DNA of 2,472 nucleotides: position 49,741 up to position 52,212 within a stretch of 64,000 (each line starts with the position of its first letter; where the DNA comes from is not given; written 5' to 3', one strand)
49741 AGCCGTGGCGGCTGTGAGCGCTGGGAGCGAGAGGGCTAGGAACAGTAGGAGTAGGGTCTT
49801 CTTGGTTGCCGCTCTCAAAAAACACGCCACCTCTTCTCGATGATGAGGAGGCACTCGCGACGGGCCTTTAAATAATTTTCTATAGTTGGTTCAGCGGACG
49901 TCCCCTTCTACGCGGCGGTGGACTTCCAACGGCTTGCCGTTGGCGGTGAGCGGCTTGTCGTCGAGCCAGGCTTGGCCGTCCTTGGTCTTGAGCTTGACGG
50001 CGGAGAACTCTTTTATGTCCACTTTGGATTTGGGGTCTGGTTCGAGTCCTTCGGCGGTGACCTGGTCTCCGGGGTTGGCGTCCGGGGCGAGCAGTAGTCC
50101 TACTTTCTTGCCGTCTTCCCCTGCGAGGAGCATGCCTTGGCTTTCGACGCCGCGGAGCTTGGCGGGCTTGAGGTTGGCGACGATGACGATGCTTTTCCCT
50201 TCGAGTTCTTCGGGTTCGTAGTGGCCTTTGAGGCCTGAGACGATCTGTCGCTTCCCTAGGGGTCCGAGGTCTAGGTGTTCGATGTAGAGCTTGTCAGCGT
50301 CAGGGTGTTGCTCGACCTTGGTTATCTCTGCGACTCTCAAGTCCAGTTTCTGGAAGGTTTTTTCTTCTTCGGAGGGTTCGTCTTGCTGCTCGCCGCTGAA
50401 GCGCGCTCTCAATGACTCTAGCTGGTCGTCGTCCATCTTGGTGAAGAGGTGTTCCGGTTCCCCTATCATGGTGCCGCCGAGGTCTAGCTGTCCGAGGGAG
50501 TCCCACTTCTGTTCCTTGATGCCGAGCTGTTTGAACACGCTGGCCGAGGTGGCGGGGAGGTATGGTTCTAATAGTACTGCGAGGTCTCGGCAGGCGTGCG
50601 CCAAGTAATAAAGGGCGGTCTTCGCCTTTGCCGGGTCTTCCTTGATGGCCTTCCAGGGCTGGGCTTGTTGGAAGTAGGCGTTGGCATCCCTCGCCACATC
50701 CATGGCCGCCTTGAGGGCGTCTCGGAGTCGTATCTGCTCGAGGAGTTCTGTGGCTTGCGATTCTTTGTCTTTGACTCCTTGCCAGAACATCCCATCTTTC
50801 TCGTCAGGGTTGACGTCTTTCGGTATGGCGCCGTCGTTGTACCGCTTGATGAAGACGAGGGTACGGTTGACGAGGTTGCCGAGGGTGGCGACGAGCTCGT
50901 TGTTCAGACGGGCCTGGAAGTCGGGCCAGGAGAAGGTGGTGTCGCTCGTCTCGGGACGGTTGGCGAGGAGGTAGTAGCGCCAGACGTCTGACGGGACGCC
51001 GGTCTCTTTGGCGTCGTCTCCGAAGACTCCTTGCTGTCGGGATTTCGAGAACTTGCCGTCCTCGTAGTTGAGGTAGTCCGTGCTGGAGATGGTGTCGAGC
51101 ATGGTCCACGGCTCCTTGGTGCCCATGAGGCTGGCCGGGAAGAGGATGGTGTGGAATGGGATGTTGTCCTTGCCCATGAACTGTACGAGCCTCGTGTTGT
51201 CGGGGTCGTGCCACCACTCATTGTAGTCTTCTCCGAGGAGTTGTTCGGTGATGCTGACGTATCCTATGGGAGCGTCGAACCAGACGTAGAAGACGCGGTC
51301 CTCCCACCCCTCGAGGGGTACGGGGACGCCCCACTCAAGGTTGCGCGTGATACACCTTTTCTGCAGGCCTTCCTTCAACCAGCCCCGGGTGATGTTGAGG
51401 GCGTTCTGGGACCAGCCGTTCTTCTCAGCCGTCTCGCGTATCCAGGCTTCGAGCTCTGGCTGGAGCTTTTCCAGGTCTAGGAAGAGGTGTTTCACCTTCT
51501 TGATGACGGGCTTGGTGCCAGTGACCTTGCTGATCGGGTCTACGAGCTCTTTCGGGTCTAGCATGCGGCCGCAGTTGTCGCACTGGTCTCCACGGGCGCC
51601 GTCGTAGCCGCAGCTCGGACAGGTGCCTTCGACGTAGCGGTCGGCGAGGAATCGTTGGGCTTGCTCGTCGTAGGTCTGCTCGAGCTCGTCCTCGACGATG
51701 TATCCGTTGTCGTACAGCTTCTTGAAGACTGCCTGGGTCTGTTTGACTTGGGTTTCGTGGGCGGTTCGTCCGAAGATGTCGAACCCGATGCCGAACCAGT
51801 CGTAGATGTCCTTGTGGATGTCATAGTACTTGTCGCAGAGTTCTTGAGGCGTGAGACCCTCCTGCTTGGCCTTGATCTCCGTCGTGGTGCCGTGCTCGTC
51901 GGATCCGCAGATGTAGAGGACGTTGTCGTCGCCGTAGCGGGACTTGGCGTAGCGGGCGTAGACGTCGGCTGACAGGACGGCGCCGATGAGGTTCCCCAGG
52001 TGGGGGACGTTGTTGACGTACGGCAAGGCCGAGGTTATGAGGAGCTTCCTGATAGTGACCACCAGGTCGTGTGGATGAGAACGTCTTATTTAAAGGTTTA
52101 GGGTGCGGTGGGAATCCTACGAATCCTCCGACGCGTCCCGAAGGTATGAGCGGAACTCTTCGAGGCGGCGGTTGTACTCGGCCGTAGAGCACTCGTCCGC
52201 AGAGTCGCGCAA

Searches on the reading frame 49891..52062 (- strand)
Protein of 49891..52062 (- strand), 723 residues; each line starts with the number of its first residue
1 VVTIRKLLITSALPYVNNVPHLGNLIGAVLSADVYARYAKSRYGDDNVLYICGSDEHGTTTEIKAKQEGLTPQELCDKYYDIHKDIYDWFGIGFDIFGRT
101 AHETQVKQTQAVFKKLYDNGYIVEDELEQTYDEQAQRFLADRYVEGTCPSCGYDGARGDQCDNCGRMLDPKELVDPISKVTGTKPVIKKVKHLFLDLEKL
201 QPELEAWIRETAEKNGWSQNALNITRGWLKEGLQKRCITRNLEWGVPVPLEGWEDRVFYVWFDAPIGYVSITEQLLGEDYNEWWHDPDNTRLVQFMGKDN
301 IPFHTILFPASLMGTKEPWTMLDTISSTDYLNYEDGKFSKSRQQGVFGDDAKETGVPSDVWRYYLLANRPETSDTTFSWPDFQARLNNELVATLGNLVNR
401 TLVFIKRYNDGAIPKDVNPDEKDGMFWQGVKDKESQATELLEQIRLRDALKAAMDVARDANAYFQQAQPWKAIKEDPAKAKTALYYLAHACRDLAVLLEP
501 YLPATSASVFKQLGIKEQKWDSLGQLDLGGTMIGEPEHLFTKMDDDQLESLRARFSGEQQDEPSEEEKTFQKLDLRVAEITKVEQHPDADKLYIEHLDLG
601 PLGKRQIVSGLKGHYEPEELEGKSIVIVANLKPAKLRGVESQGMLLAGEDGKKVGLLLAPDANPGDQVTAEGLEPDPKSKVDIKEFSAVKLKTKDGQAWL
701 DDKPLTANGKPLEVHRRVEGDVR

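Call 51: search_protein_families(library=pfam, proteins=[window:49891-52062:-], max_evalue=0.00001)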
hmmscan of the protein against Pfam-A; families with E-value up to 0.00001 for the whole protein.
window:49891-52062:- (723 aa): 5 families
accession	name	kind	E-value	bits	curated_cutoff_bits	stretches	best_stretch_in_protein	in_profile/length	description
PF09334.17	tRNA-synt_1g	-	1.5e-154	514.9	20.1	1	8-402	2-391/391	tRNA synthetases class I (M)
PF01588.26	tRNA_bind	-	7.6e-29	100.1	27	1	575-663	1-92/96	Putative tRNA binding domain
PF19303.5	Anticodon_3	-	2.5e-18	66.9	23.5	1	413-559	1-151/152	Anticodon binding domain of methionyl tRNA ligase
PF00133.28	tRNA-synt_1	-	1.7e-08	34.1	22.7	1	9-254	27-247/414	tRNA synthetases class I (I, L, M and V)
PF08264.19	Anticodon_1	-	1.6e-06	28.5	25.1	1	435-516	13-96/148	Anticodon-binding domain of tRNA ligase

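Call 52: search_protein_families(library=ncbifam, proteins=[window:49891-52062:-], max_evalue=1e-20)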
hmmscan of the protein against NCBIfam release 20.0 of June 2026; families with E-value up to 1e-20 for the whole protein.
window:49891-52062:- (723 aa): 7 families
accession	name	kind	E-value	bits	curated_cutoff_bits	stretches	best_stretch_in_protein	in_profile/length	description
NF001100.0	PRK00133.1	equivalog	3.6e-229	762.7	587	1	4-668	4-675/676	methionine--tRNA ligase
TIGR00398.1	metG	equivalog_domain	6.5e-176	586.1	336.35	1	8-544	2-530/530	methionine--tRNA ligase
NF008900.0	PRK12267.1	equivalog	2.8e-121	406.1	598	1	6-661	5-639/648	methionine--tRNA ligase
NF008863.0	PRK11893.2-5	equivalog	4.9e-37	127.7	551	1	4-517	4-488/531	methionine--tRNA ligase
TIGR00399.1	metG_C_term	equivalog_domain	2.9e-35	121.1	116.65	1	557-668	26-138/139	methionine--tRNA ligase subunit beta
NF008860.0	PRK11893.2-2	equivalog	4.6e-34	118.3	761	0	295-514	331-548/583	methionine--tRNA ligase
NF008859.0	PRK11893.2-1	equivalog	2.3e-29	102.7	553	1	6-395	3-385/498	methionine--tRNA ligase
